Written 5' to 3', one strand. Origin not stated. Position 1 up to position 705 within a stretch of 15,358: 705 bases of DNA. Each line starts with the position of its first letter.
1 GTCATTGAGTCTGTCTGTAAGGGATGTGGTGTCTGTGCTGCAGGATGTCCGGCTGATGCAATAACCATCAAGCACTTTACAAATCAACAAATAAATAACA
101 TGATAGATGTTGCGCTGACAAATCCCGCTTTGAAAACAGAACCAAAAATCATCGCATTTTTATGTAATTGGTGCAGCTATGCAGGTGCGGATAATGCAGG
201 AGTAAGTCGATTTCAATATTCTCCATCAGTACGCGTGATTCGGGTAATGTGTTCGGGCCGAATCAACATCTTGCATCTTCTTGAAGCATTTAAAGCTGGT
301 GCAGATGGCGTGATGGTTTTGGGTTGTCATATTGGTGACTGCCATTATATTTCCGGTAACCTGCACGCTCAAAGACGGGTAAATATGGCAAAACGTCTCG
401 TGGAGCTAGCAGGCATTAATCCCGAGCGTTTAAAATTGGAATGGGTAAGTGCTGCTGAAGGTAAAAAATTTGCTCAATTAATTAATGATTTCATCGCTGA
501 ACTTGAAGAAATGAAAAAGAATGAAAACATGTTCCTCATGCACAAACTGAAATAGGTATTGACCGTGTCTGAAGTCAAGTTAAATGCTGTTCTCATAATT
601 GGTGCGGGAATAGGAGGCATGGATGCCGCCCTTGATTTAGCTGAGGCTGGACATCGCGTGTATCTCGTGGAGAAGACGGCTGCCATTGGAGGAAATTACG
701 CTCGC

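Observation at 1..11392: Expanded Hdr supercluster: >=5 HdrA-derived modules and 3 MvhD domains for one HdrBC, plus two unknown proteins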

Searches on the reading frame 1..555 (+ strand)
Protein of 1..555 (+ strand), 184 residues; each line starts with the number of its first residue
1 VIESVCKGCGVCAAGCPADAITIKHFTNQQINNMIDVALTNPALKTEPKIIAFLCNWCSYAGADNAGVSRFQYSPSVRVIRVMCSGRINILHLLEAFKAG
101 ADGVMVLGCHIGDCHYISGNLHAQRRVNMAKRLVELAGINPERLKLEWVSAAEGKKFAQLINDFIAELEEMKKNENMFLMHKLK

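Call 3: search_protein_families(library=pfam, proteins=[window:1-555:+], max_evalue=0.01)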
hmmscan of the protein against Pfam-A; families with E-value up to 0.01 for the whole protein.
window:1-555:+ (184 aa): 8 families
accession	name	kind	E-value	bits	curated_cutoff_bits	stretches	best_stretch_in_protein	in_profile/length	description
PF02662.21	FlpD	-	2.5e-54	183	22.3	1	50-171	1-122/123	Methyl-viologen-reducing hydrogenase, delta subunit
PF00037.32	Fer4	-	0.00021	21.4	21.1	1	1-22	3-24/24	4Fe-4S binding domain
PF12838.12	Fer4_7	-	0.00033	21.5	27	1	6-30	2-26/52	4Fe-4S dicluster domain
PF25160.1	LdpA_Fe-S-bd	-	0.00055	20.1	27.6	1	1-24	23-46/49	LdpA Fe-S cluster-binding domain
PF13237.11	Fer4_10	-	0.0014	18.9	25.5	1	3-25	6-22/53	4Fe-4S dicluster domain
PF13484.11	Fer4_16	-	0.0015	19.7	30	1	6-58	2-59/66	4Fe-4S double cluster binding domain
PF13187.11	Fer4_9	-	0.003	18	27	1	6-58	2-40/52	4Fe-4S dicluster domain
PF12837.12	Fer4_6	-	0.0031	17.8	25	1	3-21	6-24/24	4Fe-4S binding domain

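Call 5: search_protein_families(library=ncbifam, proteins=[window:1-555:+], max_evalue=0.001)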
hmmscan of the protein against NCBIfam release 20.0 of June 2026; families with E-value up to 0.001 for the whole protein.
window:1-555:+ (184 aa): 13 families
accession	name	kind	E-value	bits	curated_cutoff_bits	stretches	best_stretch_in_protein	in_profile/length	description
NF040770.1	hetero_SS_HdrA2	exception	2.3e-68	231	1100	1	1-175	603-775/777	CoB-CoM heterodisulfide reductase HdrA2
NF045873.1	F420_non_VhuD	exception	6.6e-37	126.5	215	1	47-174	1-128/132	F420-non-reducing hydrogenase iron-sulfur subunit VhuD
NF041891.1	hdrA_Methbact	equivalog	9.5e-27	93.5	1300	1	5-170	602-760/762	ferredoxin:CoB-CoM heterodisulfide reductase subunit HdrA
NF041778.1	hetero_SS_HdrA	equivalog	2.5e-13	48.8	1400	1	4-107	616-713/771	ferredoxin:CoB-CoM heterodisulfide reductase subunit HdrA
TIGR02179.1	PorD_KorD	subfamily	6.1e-05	23.1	60.05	1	5-23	56-74/78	2-oxoacid:acceptor oxidoreductase, delta subunit, pyruvate/2-ketoisovalerate family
NF040684.1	PorD_Arch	equivalog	0.00013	22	120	1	5-24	63-82/85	pyruvate synthase subunit PorD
TIGR01944.1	rnfB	subfamily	0.00016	21.3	68.7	1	1-33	140-172/190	RnfABCDGE type electron transport complex subunit B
NF004914.0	PRK06273.1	equivalog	0.00026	20.8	163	1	1-56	48-102/167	ferredoxin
NF042909.1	FMH_DH_FwdF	exception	0.00029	20.1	375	1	4-35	138-169/336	tungsten-dependent formylmethanofuran dehydrogenase subunit FwdF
NF006076.0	PRK08222.1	equivalog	0.00031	20.6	270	0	4-29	38-63/181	hydrogenase 4 subunit H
NF007202.0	PRK09623.1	equivalog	0.00044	20.5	166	1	5-24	82-101/105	3-methyl-2-oxobutanoate dehydrogenase subunit delta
NF007204.0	PRK09625.1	equivalog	0.0005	20.1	125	1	4-33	89-118/133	pyruvate flavodoxin oxidoreductase subunit delta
NF009945.0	PRK13409.1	equivalog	0.00084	18.1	469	0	2-30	47-75/592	ribosome biogenesis/translation initiation ATPase RLI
